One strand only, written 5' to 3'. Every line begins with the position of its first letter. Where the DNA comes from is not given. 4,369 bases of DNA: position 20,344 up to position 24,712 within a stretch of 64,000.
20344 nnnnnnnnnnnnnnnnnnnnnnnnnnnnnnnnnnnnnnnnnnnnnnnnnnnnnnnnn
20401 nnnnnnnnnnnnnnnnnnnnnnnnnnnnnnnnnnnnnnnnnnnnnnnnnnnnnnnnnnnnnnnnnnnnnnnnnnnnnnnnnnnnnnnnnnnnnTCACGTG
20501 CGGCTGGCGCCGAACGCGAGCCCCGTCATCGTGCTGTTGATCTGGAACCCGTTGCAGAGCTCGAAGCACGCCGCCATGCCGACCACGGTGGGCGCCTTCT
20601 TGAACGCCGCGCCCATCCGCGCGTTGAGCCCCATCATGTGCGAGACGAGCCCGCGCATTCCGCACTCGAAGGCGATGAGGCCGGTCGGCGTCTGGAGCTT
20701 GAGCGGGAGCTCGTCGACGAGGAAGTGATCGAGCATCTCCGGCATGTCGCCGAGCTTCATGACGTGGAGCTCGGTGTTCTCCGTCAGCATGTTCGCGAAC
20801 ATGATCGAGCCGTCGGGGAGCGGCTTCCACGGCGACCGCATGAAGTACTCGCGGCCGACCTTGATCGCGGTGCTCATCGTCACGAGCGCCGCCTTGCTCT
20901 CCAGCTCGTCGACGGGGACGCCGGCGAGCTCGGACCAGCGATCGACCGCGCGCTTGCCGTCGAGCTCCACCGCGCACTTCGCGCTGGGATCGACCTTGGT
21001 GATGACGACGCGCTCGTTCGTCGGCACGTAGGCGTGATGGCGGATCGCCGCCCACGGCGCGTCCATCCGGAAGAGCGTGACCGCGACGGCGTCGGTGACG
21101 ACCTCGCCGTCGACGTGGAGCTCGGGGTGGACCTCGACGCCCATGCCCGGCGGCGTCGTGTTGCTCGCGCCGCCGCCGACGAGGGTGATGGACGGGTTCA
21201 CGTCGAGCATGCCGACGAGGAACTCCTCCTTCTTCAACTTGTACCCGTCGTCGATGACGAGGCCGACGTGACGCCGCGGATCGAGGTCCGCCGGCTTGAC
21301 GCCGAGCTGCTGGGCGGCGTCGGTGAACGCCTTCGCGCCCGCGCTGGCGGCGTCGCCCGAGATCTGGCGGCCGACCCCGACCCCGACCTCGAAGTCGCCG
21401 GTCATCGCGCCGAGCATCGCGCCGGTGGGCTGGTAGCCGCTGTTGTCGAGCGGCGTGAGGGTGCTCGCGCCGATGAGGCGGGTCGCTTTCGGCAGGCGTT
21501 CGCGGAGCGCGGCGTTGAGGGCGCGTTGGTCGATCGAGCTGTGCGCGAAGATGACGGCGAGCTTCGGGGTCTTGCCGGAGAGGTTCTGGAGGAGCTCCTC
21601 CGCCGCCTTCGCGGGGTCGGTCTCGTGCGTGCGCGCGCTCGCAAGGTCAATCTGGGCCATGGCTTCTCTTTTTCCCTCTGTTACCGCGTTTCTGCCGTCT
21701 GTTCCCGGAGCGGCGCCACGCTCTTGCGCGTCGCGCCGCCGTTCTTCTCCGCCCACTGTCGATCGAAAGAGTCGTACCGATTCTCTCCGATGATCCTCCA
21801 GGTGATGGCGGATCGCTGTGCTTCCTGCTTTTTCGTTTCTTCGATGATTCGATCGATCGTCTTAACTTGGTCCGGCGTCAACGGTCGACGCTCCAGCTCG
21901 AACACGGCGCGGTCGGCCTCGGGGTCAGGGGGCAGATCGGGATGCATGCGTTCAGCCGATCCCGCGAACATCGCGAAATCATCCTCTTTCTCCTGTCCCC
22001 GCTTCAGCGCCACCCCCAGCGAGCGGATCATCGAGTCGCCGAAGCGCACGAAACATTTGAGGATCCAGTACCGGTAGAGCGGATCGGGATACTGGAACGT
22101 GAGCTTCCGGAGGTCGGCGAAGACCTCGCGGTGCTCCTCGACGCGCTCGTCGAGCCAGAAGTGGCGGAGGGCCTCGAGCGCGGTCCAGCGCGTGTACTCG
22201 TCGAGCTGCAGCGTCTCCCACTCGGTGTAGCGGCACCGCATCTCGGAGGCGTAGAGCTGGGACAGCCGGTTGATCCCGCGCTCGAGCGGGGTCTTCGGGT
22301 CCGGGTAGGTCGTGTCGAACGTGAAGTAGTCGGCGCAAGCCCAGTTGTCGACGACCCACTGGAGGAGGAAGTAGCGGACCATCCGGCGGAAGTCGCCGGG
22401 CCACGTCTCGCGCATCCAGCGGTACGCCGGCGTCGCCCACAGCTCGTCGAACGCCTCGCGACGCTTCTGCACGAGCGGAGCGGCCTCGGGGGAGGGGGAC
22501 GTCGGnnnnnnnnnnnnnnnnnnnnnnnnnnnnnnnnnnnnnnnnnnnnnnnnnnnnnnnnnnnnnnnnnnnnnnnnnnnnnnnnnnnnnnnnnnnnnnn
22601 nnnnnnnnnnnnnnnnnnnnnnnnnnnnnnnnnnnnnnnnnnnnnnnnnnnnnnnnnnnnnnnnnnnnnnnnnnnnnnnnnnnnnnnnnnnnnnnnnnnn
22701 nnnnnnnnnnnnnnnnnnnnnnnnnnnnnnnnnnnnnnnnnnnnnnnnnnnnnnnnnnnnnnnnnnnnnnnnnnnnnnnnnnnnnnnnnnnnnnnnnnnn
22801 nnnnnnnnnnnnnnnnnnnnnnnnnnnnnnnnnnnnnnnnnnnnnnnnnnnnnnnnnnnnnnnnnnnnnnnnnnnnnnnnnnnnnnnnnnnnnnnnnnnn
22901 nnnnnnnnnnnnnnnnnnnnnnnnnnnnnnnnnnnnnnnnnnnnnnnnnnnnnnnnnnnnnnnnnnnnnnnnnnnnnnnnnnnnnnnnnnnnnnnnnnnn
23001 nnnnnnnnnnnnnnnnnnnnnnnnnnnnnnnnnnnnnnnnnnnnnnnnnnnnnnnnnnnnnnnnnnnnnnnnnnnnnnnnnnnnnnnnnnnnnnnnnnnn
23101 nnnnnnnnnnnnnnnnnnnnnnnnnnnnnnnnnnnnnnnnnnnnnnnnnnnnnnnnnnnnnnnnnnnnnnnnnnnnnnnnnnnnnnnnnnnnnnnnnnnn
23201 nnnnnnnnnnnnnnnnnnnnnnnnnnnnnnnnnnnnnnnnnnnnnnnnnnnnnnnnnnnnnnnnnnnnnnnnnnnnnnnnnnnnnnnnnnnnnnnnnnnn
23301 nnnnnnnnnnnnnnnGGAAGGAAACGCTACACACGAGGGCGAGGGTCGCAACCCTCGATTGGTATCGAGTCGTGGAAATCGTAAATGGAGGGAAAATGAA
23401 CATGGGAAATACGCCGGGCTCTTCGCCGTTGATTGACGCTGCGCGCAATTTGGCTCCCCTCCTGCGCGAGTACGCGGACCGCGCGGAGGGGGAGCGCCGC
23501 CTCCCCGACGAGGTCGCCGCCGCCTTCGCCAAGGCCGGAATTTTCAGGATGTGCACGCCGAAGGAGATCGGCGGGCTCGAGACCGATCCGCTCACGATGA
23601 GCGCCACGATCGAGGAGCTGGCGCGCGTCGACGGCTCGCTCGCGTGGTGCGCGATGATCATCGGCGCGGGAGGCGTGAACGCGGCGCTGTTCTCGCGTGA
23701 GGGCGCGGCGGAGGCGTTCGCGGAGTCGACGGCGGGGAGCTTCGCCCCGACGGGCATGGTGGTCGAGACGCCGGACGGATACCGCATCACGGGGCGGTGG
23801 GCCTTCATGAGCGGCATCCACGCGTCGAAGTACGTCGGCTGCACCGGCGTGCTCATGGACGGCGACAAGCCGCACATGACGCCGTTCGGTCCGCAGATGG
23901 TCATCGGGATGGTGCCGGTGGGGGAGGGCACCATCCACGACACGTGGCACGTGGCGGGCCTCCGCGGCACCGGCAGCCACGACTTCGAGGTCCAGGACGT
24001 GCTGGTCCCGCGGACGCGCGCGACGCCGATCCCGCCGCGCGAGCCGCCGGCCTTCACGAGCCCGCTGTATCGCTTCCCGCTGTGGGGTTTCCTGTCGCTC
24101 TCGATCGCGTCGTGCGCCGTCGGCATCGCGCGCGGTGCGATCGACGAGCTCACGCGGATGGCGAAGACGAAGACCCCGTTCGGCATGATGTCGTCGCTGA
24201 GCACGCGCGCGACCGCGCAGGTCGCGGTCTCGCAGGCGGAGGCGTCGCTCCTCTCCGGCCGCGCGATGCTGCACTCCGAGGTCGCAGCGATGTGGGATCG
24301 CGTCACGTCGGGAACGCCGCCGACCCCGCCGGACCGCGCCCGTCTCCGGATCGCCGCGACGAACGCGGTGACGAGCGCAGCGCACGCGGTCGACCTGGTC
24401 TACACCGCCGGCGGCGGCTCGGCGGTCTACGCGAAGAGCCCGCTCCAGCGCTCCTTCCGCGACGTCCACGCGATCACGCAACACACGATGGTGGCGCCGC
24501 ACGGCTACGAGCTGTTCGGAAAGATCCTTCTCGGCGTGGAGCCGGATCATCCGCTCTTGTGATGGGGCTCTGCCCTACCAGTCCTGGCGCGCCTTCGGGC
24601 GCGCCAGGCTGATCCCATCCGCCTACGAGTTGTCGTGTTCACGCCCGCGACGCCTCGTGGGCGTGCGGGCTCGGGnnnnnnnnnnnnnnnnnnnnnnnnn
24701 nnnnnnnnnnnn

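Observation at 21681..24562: Divergent pair: possible double heme-oxygenase-like (diiron) protein and ACAD-fold flavin monooxygenase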

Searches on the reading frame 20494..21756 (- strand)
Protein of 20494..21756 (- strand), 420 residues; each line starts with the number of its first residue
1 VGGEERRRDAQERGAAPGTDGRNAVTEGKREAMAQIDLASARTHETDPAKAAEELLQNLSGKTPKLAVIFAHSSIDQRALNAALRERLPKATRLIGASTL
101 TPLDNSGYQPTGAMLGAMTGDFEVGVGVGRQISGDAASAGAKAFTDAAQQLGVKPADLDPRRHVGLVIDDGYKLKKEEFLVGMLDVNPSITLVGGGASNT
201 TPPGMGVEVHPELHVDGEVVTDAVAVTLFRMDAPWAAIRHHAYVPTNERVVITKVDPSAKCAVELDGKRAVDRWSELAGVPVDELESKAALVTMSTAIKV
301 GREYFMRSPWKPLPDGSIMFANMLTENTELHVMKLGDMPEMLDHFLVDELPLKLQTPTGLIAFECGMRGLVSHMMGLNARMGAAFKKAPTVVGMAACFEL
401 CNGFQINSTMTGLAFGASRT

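Call 3: search_protein_families(library=pfam, proteins=[window:20494-21756:-], max_evalue=0.01)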
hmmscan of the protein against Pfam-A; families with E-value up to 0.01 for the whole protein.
window:20494-21756:- (420 aa): 2 families
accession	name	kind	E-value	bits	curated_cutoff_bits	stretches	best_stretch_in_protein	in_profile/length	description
PF08495.15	FIST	-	6.5e-24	85.3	23.2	1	66-268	2-189/189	FIST N domain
PF10442.14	FIST_C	-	3.3e-07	30.9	28.5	1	270-399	1-128/131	FIST C domain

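Call 4: search_protein_families(library=ncbifam, proteins=[window:20494-21756:-], max_evalue=0.01)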
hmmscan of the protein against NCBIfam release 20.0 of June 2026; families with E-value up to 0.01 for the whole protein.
window:20494-21756:- (420 aa): 1 family
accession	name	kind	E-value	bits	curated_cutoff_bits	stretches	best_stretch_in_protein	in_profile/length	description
NF041558.1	NosP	equivalog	1.6e-34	119.6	450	1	42-416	2-368/368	nitric oxide-sensing protein NosP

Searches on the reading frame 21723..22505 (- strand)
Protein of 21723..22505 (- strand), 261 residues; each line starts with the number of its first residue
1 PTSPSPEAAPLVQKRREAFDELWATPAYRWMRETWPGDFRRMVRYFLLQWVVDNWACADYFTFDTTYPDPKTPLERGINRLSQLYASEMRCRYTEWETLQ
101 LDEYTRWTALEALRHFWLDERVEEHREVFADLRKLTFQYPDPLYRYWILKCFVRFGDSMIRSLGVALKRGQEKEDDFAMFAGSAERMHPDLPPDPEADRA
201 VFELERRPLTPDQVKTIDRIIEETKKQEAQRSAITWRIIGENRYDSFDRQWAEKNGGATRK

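Call 65: predict_structure(alignment_id=A3)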
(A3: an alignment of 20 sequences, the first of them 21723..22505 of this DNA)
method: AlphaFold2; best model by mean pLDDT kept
length: 261 residues; sequences in the alignment: 20
mean_pLDDT: 91.4   pTM: 0.88
mean pLDDT of the five models: 91.4, 90.5, 90.3, 90.0, 89.6
residues with pLDDT >= 90: 193; 70-90: 60; 50-70: 7; < 50: 1
segments of 3 or more residues with pLDDT < 50: none
pLDDT, mean of each block of 10 residues (from residue 1): 89 97 97 91 91 88 96 98 92 85 86 74 87 96 97 95 95 91 91 97 94 98 97 94 90 74 41
secondary structure, 60 per line:
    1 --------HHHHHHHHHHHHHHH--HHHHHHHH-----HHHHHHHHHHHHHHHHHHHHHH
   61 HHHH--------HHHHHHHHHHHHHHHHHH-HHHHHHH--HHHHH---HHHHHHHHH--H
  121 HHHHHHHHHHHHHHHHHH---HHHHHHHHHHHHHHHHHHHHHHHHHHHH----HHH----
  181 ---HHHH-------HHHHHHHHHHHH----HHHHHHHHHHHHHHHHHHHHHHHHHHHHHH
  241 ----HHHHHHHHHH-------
elements in order: H9-23 H26-33 H39-64 H73-90 H92-98 H101-105 H109-117 H120-138 H142-169 H184-187 H195-206 H211-240 H245-254

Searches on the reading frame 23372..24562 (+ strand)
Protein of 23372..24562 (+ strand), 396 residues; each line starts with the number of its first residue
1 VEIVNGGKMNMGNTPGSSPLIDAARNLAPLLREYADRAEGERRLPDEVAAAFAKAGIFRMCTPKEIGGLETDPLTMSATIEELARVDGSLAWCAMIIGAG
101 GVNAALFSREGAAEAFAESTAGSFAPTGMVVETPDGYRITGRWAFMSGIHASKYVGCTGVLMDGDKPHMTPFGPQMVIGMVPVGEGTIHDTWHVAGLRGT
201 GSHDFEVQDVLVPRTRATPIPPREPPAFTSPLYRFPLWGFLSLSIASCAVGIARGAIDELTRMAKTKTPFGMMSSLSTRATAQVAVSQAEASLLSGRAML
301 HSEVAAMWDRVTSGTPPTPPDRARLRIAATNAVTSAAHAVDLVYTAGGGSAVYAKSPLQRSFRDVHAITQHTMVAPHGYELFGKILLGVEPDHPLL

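Call 3: search_protein_families(library=pfam, proteins=[window:23372-24562:+], max_evalue=0.01)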
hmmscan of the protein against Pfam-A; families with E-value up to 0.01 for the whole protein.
window:23372-24562:+ (396 aa): 3 families
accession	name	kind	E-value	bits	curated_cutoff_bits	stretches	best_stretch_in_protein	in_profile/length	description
PF08028.16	Acyl-CoA_dh_2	-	1.6e-28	100.1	22.7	1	244-375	2-133/134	Acyl-CoA dehydrogenase, C-terminal domain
PF02771.21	Acyl-CoA_dh_N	-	8.9e-10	39.4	22.9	1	31-98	19-85/113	Acyl-CoA dehydrogenase, N-terminal domain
PF00441.29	Acyl-CoA_dh_1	-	0.0032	18.1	22.4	1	243-367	16-130/150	Acyl-CoA dehydrogenase, C-terminal domain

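Call 4: search_protein_families(library=ncbifam, proteins=[window:23372-24562:+], max_evalue=0.01)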
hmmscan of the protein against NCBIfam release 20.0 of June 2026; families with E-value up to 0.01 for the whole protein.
window:23372-24562:+ (396 aa): 11 families
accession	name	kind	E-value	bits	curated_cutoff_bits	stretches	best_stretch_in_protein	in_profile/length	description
NF045629.1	monooxsub_HsaA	equivalog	1.3e-58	198.6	450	1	22-391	2-378/383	3-hydroxy-9,10-secoandrosta-1,3,5(10)-triene-9,17-dione monooxygenase oxygenase subunit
NF045920.1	HphnlacHdxOX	equivalog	9.6e-34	116.9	650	1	20-395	1-383/384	p-hydroxyphenylacetate 3-hydroxylase oxygenase component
TIGR04022.1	sulfur_SfnB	equivalog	1.5e-21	76.8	430.9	2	115-386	119-379/391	SfnB family sulfur acquisition oxidoreductase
NF049984.1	Rv1679_FadE16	equivalog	4.8e-11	42.5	600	1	30-388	11-367/371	Rv1679 family acyl-CoA dehydrogenase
NF043015.1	DibenthMonoxDszC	equivalog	1.8e-10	40.2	850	1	51-375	49-393/415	dibenzothiophene monooxygenase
NF042439.1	SulpropCoADesulf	equivalog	2.4e-10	39.7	600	1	23-369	3-353/379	3-sulfinopropanoyl-CoA desulfinase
NF042972.1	AcrlCoAredClosAcrC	equivalog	1.5e-09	37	640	2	31-93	24-86/378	acryloyl-CoA reductase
NF043006.1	CyhCrbnylCoADH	equivalog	3e-06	26.5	650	0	244-366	243-355/380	cyclohexane-1-carbonyl-CoA dehydrogenase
NF002885.1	PRK03354.1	equivalog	0.00047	19.3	540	0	34-88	28-82/378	crotonobetainyl-CoA dehydrogenase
NF045552.1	GlutCoADH_Des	equivalog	0.00083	18.6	470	0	243-366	245-359/387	glutaryl-CoA dehydrogenase Acd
NF008997.0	PRK12341.1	equivalog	0.0058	15.7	537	0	32-89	26-83/382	acyl-CoA dehydrogenase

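Call 7: search_solved_structures(query=window:23372-24562:+, max_evalue=0.001)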
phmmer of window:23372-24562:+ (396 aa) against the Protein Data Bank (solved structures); distinct sequences matched with E-value up to 0.001: 29.
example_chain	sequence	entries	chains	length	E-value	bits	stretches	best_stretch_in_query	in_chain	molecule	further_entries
7f70_A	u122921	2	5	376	9.4e-58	199.6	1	25-392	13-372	Rv3094c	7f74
7f72_A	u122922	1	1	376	9.9e-58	199.5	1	25-392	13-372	Rv3094c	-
3afe_A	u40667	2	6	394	4.5e-40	141.4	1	20-392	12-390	Hydroxylase, putative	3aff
2rfq_A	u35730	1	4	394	1.7e-39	139.5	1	25-384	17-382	3-HSA hydroxylase, oxygenase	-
5lvu_A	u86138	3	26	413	5.6e-36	127.9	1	19-394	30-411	XiaF protein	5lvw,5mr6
2or0_A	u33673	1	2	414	2.6e-34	122.4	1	16-377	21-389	Hydroxylase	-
2jbr_A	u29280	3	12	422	1.3e-22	83.9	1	19-394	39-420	P-HYDROXYPHENYLACETATE HYDROXYLASE C2 OXYGENASE COMPONENT | P-HYDROXYPHENYLACETATE HYDROXYLASE C2:OXYGENASE COMPONENT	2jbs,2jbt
5gj7_A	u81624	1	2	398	9.2e-19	71.2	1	44-369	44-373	Acyl-CoA dehydrogenase type 2 domain protein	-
5z8t_A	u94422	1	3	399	9.8e-19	71.1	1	44-369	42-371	Acyl-CoA dehydrogenase type 2 domain protein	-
7szv_A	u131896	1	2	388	1.1e-09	41.4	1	35-365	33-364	Acyl-CoA dehydrogenase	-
6fah_C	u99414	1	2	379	2e-09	40.5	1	30-315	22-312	Caffeyl-CoA reductase-Etf complex subunit CarC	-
3x0x_A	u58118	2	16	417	4.1e-08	36.2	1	24-374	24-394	DszC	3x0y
4doy_A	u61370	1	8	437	4.3e-08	36.1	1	24-374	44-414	Dibenzothiophene desulfurization enzyme C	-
4jek_A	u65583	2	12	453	5.1e-08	35.9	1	24-374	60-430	Dibenzothiophene desulfurization enzyme C | DszC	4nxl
6u76_A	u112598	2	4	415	1.7e-07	34.2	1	22-373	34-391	methanesulfinate monooxygenase | Putative dehydrogenase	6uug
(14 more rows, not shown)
